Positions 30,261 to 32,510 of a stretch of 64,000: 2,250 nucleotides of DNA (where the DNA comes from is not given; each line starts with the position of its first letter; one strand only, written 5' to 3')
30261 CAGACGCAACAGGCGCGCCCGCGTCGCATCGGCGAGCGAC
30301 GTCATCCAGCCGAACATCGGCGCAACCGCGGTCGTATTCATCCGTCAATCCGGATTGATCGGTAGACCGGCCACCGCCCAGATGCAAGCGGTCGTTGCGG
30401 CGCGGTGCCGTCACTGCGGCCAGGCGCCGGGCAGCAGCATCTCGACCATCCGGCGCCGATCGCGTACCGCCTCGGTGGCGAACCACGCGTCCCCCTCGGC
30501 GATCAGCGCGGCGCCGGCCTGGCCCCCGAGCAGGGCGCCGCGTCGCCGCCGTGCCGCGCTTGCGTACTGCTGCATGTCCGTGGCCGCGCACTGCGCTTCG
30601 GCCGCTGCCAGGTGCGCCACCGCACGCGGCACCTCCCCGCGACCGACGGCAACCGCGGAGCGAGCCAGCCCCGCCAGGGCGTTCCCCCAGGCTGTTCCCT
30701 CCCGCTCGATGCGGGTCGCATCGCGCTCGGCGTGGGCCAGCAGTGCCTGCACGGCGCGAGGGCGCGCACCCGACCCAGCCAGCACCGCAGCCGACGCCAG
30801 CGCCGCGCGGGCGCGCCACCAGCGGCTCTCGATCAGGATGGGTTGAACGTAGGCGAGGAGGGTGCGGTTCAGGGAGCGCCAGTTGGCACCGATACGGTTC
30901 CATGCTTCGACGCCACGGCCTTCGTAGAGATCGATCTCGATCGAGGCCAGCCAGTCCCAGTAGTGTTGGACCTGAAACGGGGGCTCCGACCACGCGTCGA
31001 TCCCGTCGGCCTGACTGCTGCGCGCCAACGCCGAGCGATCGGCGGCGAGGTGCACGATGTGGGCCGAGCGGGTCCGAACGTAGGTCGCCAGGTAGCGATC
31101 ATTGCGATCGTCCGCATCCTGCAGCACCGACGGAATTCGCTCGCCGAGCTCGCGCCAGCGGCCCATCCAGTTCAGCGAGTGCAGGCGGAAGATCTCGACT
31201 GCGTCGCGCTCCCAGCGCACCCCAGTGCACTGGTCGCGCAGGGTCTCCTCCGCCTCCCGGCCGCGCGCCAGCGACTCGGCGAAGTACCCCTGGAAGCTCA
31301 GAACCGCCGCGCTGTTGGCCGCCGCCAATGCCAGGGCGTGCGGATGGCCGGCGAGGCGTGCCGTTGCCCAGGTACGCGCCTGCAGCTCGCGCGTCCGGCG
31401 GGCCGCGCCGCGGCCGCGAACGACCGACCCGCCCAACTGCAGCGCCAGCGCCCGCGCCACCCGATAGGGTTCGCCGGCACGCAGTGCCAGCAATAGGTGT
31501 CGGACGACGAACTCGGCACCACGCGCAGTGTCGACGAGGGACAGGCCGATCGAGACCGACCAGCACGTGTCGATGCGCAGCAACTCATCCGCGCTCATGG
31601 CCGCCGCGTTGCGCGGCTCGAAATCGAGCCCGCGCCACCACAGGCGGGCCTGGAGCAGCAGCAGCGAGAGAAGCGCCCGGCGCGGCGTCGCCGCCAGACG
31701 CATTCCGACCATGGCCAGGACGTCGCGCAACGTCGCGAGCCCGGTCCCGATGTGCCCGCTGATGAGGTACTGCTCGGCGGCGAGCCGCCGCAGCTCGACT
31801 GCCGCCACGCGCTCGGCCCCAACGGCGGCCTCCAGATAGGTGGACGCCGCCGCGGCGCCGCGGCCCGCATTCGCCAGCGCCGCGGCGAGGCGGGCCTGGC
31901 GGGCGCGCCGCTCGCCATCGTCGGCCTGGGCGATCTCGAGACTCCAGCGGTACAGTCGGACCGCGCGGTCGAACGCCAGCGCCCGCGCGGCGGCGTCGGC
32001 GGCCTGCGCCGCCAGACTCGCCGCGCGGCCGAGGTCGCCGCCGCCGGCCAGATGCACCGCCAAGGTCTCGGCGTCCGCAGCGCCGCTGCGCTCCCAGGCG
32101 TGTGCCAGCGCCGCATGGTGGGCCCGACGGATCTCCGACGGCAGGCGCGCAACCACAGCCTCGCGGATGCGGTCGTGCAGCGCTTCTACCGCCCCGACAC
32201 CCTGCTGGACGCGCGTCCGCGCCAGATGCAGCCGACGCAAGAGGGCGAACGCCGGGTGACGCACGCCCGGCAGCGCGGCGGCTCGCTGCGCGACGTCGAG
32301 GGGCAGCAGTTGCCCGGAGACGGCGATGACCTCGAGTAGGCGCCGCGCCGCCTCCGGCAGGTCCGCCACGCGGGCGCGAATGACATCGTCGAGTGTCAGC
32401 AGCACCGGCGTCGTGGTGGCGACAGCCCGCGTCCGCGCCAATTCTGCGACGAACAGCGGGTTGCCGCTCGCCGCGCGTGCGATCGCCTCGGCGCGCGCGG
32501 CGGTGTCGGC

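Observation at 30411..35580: Class B (B12-binding) radical SAM gene tightly coupled to a PknK-like kinase-STAND-TPR giant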

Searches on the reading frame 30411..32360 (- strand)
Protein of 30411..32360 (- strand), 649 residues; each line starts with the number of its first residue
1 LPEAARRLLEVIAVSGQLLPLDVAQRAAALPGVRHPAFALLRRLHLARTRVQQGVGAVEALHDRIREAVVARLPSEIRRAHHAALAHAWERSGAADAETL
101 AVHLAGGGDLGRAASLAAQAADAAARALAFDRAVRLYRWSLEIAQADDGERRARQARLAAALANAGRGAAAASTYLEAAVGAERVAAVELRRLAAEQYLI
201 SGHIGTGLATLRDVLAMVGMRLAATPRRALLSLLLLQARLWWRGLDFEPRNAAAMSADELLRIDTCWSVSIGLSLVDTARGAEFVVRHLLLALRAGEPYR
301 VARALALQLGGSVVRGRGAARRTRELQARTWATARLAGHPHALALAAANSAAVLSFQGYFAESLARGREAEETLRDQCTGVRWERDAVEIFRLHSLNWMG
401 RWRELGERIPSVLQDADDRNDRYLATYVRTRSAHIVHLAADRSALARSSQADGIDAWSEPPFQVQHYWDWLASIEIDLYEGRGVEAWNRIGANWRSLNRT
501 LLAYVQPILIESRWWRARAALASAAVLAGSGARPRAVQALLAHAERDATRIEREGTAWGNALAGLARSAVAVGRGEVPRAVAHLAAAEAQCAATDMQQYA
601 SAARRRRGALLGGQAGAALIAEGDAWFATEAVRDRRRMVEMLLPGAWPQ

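Call 30: find_homologous_proteins(query=window:30411-32360:-, max_evalue=0.00001)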
Query window:30411-32360:- (649 aa): 225 proteins with E <= 0.00001 among 8000 candidates; the best 120 are listed.
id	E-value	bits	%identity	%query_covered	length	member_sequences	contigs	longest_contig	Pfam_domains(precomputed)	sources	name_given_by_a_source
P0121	8.4e-166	571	52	94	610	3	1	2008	-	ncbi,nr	ncbi:MAG: hypothetical protein JRE70_21830 [Deltaproteobacteria bacterium]|nr:hypothetical protein [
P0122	7.6e-162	558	49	100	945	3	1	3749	PF13401.13,PF01637.25,PF13191.13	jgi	jgi:tetratricopeptide (TPR) repeat protein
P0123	7.8e-151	522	48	100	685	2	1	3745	-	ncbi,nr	ncbi:MAG TPA: serine/threonine-protein kinase PknK, partial [Terriglobia bacterium]|nr:serine/threon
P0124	7.6e-148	512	48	100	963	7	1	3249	PF13401.13,PF13191.13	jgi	jgi:hypothetical protein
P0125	1.9e-147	511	46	100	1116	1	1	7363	PF07714.24,PF00069.32,PF13401.13,PF13191.13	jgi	jgi:hypothetical protein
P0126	1.6e-140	488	43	100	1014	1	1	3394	PF01637.25,PF13191.13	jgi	jgi:hypothetical protein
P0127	2.5e-137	477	46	97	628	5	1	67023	-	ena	-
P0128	2.7e-137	477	46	99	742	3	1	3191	-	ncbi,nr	ncbi:MAG TPA: hypothetical protein VMS88_07400, partial [Terriglobales bacterium]|nr:hypothetical pr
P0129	1.9e-135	471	45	100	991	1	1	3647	PF13401.13,PF25199.2,PF13191.13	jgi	jgi:tetratricopeptide (TPR) repeat protein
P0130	2.6e-135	471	44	100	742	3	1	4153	-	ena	-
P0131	3.2e-135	470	45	100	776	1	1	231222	-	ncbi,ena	-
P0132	1.2e-133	465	44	100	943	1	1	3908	PF13401.13,PF01637.25,PF13191.13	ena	-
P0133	3.0e-131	457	43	99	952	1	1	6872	PF01637.25,PF13191.13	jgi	-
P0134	4.8e-131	456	45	99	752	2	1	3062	-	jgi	jgi:hypothetical protein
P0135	9.4e-131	455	45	93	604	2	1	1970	-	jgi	jgi:tetratricopeptide (TPR) repeat protein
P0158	8.7e-122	426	43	95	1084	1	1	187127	PF07714.24,PF00069.32,PF13401.13,PF01637.25,PF13191.13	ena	-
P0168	3.0e-119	417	40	100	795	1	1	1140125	-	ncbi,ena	-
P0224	6.8e-103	363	42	99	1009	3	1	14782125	PF13191.13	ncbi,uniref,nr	ncbi:ATP-binding protein [Sorangium cellulosum]|uniref:ATP-binding protein n=1 Tax=Sorangium cellulo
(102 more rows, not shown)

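Call 31: find_encoding_contigs(protein=P0224, flank=10000, max_places=2)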
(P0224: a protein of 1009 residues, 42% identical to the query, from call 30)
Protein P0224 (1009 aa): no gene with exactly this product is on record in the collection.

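Call 32: find_encoding_contigs(protein=P0168, flank=10000, max_places=2)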
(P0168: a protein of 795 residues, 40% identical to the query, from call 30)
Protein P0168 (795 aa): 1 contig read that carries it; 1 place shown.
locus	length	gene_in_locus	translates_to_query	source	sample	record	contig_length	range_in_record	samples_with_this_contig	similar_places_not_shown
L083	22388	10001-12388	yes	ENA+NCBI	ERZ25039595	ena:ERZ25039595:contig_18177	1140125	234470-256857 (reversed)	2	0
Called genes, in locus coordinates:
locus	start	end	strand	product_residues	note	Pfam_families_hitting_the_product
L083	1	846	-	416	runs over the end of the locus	PF05960:DUF885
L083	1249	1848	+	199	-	PF00300:His_Phos_1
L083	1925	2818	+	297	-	PF17848:Zn_ribbon_ACC, PF01039:Carboxyl_trans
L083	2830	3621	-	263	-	PF02585:PIG-L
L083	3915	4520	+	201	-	PF01726:LexA_DNA_bind, PF00717:Peptidase_S24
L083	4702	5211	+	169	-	PF00075:RNase_H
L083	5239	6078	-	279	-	PF00378:ECH_1, PF16113:ECH_2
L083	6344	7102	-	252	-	-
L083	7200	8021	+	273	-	PF02353:CMAS, PF13489:Methyltransf_23 (faint), PF08241:Methyltransf_11 (weak), PF08242:Methyltransf_12, PF13649:Methyltransf_25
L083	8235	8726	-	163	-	-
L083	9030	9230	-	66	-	-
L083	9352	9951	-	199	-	-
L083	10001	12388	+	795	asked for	-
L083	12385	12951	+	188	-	-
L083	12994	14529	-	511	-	-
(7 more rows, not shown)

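Call 33: find_encoding_contigs(protein=P0158, flank=10000, max_places=2)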
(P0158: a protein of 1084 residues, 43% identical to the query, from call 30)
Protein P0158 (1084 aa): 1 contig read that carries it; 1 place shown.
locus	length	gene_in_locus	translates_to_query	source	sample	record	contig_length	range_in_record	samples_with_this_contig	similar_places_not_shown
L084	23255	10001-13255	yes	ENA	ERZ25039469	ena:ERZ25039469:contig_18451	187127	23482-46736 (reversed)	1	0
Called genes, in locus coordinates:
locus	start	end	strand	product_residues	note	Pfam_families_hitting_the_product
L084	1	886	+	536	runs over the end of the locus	-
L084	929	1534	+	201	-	-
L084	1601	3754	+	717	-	PF13620:CarboxypepD_reg, PF07715:Plug, PF00593:TonB_dep_Rec_b-barrel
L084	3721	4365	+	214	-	-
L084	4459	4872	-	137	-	PF01850:PIN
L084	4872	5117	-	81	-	PF02604:PhdYeFM_antitox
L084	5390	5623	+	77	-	PF04014:MazE_antitoxin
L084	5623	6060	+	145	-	PF01850:PIN (weak)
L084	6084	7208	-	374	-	-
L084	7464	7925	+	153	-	-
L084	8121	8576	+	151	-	-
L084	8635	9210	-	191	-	-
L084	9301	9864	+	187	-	PF07638:Sigma70_ECF, PF08281:Sigma70_r4_2 (weak), PF04545:Sigma70_r4 (weak)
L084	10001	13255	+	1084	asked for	PF00069:Pkinase, PF07714:PK_Tyr_Ser-Thr, PF01637:ATPase_2 (weak), PF13191:AAA_16, PF13401:AAA_22 (weak)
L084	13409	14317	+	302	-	-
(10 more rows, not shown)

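Call 39: find_related_loci(query=A2, collection=metagenome_contigs, flank=10000)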
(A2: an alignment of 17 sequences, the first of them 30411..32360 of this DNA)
Query A2 (649 aa) in metagenome_contigs; peptide patterns used: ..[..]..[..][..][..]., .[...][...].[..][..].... (x = any residue, [..] = any of these).
600 stretches matched a pattern (row limit reached: there are more); 471 encode a relative of the query (tblastn E <= 1e-3); the best 80 are kept; 80 distinct loci.
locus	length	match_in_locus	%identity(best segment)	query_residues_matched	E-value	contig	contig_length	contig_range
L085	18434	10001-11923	49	1-647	2e-156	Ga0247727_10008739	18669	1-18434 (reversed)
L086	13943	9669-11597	51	1-647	1e-151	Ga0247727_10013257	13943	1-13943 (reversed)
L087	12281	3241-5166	46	1-645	2e-145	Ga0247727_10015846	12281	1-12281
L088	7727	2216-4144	44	1-645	1e-141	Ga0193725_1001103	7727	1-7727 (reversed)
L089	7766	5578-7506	45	1-645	8e-141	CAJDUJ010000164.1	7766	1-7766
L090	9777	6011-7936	45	1-647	8e-138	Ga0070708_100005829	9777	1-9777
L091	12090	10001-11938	45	1-649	1e-136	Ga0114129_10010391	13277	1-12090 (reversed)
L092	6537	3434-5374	42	1-647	6e-137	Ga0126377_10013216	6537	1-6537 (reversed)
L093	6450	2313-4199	45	11-647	5e-133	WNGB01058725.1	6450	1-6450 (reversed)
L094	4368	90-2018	48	1-647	5e-135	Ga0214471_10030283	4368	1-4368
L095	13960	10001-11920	46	2-647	4e-132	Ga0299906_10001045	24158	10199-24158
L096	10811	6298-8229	42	3-649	7e-132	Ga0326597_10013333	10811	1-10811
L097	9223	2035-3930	42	1-644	2e-131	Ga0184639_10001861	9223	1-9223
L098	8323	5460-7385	46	1-647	2e-130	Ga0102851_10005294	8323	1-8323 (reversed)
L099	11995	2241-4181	44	1-647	2e-130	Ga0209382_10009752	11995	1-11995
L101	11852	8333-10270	42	1-647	1e-128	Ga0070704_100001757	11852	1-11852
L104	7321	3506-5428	41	5-647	1e-127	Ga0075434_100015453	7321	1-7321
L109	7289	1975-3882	45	1-645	3e-124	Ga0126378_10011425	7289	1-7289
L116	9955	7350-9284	43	1-647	4e-118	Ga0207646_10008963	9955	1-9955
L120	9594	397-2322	43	1-647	4e-116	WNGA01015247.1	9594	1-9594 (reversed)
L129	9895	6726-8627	44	1-645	2e-113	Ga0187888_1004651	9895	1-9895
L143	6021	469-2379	42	1-645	7e-110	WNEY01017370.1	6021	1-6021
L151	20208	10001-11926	43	1-644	8e-109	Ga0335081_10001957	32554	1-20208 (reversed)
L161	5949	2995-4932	42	1-647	5e-107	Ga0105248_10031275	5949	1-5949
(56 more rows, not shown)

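Call 45: search_protein_families(library=pfam, proteins=[L090:8111-9697:+, L143:2431-3987:-, L093:4245-5879:-, L120:4638-6230:+, L088:4282-5775:-, L086:6189-7604:-, L101:5154-6563:+, L161:2-1186:+], max_evalue=0.001)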
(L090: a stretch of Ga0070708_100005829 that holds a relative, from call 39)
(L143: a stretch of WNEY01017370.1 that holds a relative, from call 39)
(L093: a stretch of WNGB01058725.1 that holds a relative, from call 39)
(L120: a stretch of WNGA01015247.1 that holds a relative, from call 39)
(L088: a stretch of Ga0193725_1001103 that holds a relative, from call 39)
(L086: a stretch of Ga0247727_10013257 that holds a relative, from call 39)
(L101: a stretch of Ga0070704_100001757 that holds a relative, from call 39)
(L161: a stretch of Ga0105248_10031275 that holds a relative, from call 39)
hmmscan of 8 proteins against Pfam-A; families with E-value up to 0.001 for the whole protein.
L090:8111-9697:+ (528 aa): 2 families
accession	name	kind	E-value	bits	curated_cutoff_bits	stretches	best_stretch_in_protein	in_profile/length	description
PF02310.24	B12-binding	-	5.3e-05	23.5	32.1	1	35-119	18-111/121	B12 binding domain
PF04055.27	Radical_SAM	-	7.6e-05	23.4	29.5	1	181-292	5-117/166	Radical SAM superfamily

L143:2431-3987:- (518 aa): 1 family
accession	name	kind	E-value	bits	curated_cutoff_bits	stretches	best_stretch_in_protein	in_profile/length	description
PF04055.27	Radical_SAM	-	4.5e-05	24.1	29.5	1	183-292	6-116/166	Radical SAM superfamily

L093:4245-5879:- (544 aa): 2 families
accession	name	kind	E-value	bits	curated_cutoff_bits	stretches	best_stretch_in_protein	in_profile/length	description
PF04055.27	Radical_SAM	-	0.00016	22.4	29.5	1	204-308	5-115/166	Radical SAM superfamily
PF02310.24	B12-binding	-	0.00054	20.2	32.1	0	59-142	19-111/121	B12 binding domain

L120:4638-6230:+ (530 aa): 2 families
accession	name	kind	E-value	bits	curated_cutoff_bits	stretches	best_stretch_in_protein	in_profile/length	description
PF02310.24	B12-binding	-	5.2e-06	26.7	32.1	1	54-141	19-114/121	B12 binding domain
PF04055.27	Radical_SAM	-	5.5e-05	23.8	29.5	1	199-321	5-132/166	Radical SAM superfamily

L088:4282-5775:- (497 aa): 1 family
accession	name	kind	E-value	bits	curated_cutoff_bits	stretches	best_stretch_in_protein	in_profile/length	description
PF04055.27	Radical_SAM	-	1.5e-14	54.9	29.5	1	189-350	2-161/166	Radical SAM superfamily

L086:6189-7604:- (471 aa): 2 families
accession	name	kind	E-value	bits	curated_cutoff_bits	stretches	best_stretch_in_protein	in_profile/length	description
PF04055.27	Radical_SAM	-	9.4e-11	42.6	29.5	1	163-325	2-162/166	Radical SAM superfamily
PF02310.24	B12-binding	-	0.00044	20.5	32.1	1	53-119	48-120/121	B12 binding domain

L101:5154-6563:+ (469 aa): 2 families
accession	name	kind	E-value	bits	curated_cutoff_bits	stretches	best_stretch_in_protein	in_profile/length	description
PF04055.27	Radical_SAM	-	7.2e-15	56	29.5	1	176-335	2-162/166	Radical SAM superfamily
PF02310.24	B12-binding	-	0.00017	21.9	32.1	1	69-133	49-120/121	B12 binding domain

L161:2-1186:+ (394 aa): 1 family
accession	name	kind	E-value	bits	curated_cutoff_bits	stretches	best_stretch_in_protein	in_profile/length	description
PF04055.27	Radical_SAM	-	1.5e-15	58.2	29.5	1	94-254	2-163/166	Radical SAM superfamily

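Call 53: search_protein_families(library=pfam, proteins=[L116:3267-5429:-, L129:3400-4218:-, L085:4929-8006:-, L098:1583-3232:+, L087:5185-6450:-, L095:11972-13960:-, L104:5496-7319:-, L109:4020-5816:-, L151:6581-7942:-, L097:4076-6394:+], max_evalue=0.0001)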
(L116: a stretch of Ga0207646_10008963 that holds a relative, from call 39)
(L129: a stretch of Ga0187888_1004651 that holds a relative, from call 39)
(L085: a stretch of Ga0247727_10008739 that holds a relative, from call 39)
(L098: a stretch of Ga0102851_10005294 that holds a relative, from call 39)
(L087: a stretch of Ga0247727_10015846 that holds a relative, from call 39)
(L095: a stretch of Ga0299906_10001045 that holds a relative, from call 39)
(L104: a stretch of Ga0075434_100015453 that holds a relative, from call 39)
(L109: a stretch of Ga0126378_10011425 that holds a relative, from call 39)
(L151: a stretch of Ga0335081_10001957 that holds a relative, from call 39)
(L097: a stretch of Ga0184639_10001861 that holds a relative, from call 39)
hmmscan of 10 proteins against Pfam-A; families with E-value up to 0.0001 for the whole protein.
L116:3267-5429:- (720 aa): 3 families
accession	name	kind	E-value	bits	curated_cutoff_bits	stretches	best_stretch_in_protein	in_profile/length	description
PF13517.12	FG-GAP_3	-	8.6e-49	164.4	26.9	5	259-320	1-61/61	FG-GAP-like repeat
PF01839.29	FG-GAP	-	1e-15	57.7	22.1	0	252-285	2-32/37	FG-GAP repeat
PF07593.17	UnbV_ASPIC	-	3.3e-15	56.2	23.4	1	643-692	1-50/68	ASPIC and UnbV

L129:3400-4218:- (272 aa): 0 families

L085:4929-8006:- (1025 aa): 4 families
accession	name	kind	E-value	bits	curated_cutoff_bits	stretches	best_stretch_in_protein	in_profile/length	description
PF25183.1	OMP_b-brl_4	-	1.2e-119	401.4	30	3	253-613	1-393/838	Outer membrane beta barrel domain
PF13620.12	CarboxypepD_reg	-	3.7e-17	62.9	32.3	1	38-117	2-81/82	Carboxypeptidase regulatory-like domain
PF00593.30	TonB_dep_Rec_b-barrel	-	6.8e-08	33.2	27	1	398-658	23-248/436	TonB dependent receptor-like, beta-barrel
PF17210.9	SdrD_B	-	1.5e-05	25.6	29.7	1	44-94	18-68/112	SdrD B-like domain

L098:1583-3232:+ (549 aa): 2 families
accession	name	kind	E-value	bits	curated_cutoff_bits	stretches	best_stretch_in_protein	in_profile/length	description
PF04616.20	Glyco_hydro_43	-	5.9e-65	219.9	32.2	1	50-319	1-288/288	Glycosyl hydrolases family 43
PF17851.8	GH43_C2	-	6.3e-43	147.3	22.7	1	354-548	1-202/203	Beta xylosidase C-terminal Concanavalin A-like domain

L087:5185-6450:- (421 aa): 5 families
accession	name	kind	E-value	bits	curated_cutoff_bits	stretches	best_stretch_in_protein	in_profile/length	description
PF13367.11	PrsW-protease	-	2.4e-40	138.6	23.5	1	36-216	3-194/196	PrsW family intramembrane metalloprotease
PF00498.31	FHA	-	3.7e-19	69.4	20.7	1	333-395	2-67/67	FHA domain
PF16697.10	Yop-YscD_cpl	-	3.1e-09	37.4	33.2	1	324-401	11-90/94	Inner membrane component of T3SS, cytoplasmic domain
PF12773.13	DZR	-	8.8e-06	26.2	27.3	0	248-295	1-45/45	Double zinc ribbon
PF13240.11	Zn_Ribbon_1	-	4e-05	23.7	25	0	277-297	2-22/23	zinc-ribbon domain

L095:11972-13960:- (662 aa): 1 family
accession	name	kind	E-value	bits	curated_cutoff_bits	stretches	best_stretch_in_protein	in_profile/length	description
PF01569.27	PAP2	-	4.4e-07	30.2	27.2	1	464-637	3-123/130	PAP2 superfamily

L104:5496-7319:- (607 aa): 2 families
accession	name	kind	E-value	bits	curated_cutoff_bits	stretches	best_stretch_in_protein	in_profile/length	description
PF02687.27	FtsX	-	2e-32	112.2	25.5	2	487-600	2-120/120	FtsX-like permease C-terminal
PF12704.14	MacB_PCD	-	1.6e-07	32.2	27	1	238-453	10-205/207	MacB-like periplasmic core domain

L109:4020-5816:- (598 aa): 2 families
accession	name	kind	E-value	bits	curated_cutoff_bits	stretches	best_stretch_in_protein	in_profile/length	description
PF12697.13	Abhydrolase_6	-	2.2e-07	32.2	26.3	1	262-417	1-131/217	Alpha/beta hydrolase family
PF00561.26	Abhydrolase_1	-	5.7e-07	29.9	25.8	1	261-354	2-83/245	alpha/beta hydrolase fold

L151:6581-7942:- (453 aa): 1 family
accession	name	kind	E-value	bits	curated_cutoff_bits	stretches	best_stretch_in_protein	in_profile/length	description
PF02624.21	YcaO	-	3e-71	240.8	25.7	1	107-428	1-322/325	YcaO cyclodehydratase, ATP-ad Mg2+-binding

L097:4076-6394:+ (772 aa): 2 families
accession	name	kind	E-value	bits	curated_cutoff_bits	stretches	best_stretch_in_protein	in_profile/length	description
PF05048.19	NosD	-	8e-12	45.5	23.6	1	129-205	102-169/212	Periplasmic copper-binding protein (NosD)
PF13229.12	Beta_helix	-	2.3e-10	40.8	25.9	1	105-265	25-158/158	Right handed beta helix region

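Call 67: predict_structure(alignment_id=A3)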
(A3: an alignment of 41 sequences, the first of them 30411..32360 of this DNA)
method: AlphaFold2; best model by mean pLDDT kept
length: 649 residues; sequences in the alignment: 41
mean_pLDDT: 94.7   pTM: 0.90
mean pLDDT of the five models: 94.7, 94.1, 93.7, 93.3, 92.8
residues with pLDDT >= 90: 581; 70-90: 62; 50-70: 6; < 50: 0
segments of 3 or more residues with pLDDT < 50: none
pLDDT, mean of each block of 10 residues (from residue 1): 95 95 95 89 94 86 95 96 97 93 96 96 94 97 90 97 96 98 95 96 94 96 91 95 96 93 96 88 96 98 96 71 93 98 97 94 97 93 94 97 97 96 96 97 97 85 91 98 98 91 89 97 97 95 98 93 98 98 98 97 98 97 98 98 94
secondary structure, 60 per line:
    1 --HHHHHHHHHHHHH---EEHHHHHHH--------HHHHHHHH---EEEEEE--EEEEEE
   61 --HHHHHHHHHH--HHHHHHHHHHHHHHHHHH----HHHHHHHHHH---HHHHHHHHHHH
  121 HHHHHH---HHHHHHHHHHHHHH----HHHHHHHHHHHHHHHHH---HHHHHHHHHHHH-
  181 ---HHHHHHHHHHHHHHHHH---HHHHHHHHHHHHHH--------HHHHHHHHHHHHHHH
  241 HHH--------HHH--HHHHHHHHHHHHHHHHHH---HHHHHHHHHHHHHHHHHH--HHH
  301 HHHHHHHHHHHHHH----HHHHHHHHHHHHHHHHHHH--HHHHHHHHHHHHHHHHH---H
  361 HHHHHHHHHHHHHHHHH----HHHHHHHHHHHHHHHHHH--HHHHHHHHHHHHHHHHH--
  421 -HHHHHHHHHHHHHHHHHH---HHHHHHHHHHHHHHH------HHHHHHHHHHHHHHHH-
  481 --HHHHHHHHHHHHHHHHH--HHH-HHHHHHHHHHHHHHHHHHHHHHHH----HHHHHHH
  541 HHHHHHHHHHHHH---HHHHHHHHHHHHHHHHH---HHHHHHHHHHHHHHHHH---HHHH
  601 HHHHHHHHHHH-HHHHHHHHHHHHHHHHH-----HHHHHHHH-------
elements in order: H3-15 H21-27 H36-43 E47-52 E55-60 H63-72 H75-92 H97-106 H110-126 H130-143 H148-164 H168-179 H184-200 H204-217 H226-243 H257-274 H278-295 H298-314 H319-337 H340-356 H360-377 H382-399 H402-418 H422-439 H443-457 H464-479 H483-499 H506-529 H534-553 H557-573 H577-593 H597-611 H613-629 H635-642
